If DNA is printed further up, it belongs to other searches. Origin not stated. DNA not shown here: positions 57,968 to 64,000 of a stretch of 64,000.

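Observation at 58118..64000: Giant multidomain surface protease: S8 subtilase + PA domain + Fn3-like region + long BspA-type LRR array on a lipoprotein anchor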

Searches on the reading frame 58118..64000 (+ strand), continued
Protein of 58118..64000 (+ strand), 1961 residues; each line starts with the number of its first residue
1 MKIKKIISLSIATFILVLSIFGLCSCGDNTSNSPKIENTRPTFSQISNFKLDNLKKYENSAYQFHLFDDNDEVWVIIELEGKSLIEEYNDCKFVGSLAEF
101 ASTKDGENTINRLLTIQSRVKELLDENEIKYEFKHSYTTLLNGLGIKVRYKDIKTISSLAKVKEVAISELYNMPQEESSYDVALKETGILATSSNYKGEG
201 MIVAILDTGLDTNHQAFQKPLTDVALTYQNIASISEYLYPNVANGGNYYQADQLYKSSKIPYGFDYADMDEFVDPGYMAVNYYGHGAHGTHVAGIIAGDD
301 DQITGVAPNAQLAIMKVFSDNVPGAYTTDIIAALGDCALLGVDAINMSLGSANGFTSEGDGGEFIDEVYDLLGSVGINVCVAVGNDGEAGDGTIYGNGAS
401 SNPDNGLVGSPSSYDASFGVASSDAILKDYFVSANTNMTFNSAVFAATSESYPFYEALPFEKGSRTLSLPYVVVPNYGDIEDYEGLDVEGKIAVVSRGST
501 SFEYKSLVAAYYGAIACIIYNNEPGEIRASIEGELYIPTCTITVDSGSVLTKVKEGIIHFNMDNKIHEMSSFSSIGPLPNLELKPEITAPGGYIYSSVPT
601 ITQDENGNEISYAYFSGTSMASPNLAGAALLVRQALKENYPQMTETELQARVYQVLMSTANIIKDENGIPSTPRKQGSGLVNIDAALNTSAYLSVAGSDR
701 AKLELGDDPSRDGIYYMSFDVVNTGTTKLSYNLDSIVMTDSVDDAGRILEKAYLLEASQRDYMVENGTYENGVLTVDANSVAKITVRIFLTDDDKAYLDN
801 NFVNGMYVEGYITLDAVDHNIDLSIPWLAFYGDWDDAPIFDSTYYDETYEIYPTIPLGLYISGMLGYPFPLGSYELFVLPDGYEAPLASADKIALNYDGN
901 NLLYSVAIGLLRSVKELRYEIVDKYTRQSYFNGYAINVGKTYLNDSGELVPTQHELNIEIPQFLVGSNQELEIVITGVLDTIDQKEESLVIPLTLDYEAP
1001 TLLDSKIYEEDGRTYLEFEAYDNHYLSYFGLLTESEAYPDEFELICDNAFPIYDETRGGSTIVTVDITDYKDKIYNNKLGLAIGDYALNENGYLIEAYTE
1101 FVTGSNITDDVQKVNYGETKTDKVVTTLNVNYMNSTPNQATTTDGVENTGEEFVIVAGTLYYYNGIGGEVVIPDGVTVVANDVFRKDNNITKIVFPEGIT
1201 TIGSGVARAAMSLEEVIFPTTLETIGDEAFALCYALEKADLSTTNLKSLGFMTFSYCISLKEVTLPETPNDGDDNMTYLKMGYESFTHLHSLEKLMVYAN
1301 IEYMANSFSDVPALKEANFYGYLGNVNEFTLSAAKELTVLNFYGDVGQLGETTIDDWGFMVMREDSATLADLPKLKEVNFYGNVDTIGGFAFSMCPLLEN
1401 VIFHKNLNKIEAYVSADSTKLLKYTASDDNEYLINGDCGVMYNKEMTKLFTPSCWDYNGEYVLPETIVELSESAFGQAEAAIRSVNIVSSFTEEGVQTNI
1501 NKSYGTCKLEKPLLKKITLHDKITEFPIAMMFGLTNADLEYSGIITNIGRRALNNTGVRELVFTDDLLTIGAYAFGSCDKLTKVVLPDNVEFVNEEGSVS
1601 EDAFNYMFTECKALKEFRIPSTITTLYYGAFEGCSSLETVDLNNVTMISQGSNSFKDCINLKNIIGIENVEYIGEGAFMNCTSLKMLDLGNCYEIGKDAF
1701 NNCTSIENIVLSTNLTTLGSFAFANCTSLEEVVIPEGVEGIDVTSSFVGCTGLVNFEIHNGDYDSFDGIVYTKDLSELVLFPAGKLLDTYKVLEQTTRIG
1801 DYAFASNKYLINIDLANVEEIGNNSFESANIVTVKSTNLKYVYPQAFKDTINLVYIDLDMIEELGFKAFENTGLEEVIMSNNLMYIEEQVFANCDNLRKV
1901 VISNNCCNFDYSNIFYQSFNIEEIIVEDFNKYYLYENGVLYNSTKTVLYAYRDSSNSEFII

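Call 10: find_encoding_contigs(protein=P0001, flank=10000, max_places=4)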
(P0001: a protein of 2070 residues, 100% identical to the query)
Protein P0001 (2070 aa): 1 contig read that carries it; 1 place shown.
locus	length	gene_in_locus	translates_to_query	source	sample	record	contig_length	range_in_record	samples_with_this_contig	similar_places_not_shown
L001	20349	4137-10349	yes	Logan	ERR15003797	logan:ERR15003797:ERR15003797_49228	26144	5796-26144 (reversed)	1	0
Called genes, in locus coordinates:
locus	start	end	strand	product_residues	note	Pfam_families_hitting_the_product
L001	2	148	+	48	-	?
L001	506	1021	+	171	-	-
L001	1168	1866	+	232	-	-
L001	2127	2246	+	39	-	-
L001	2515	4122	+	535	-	PF09479:Flg_new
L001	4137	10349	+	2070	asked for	PF00082:Peptidase_S8, PF02225:PA, PF06280:fn3_5, PF13306:LRR_5, PF13855:LRR_8 (faint), PF13306:LRR_5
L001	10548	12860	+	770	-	PF04205:FMN_bind (weak), PF09479:Flg_new, PF13306:LRR_5, PF13855:LRR_8 (faint), PF13306:LRR_5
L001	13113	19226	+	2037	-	PF21461:HL_N-beta (faint), PF26182:Ig_NUP210_5th (faint), PF22359:Big-like (faint), PF09479:Flg_new, PF18998:Flg_new_2 (faint), PF09479:Flg_new, PF02368:Big_2, PF01510:Amidase_2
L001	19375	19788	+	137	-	PF22381:Staph_reg_Sar_Rot, PF12802:MarR_2 (weak), PF13601:HTH_34 (weak)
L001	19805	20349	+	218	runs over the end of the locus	PF02660:G3P_acyltransf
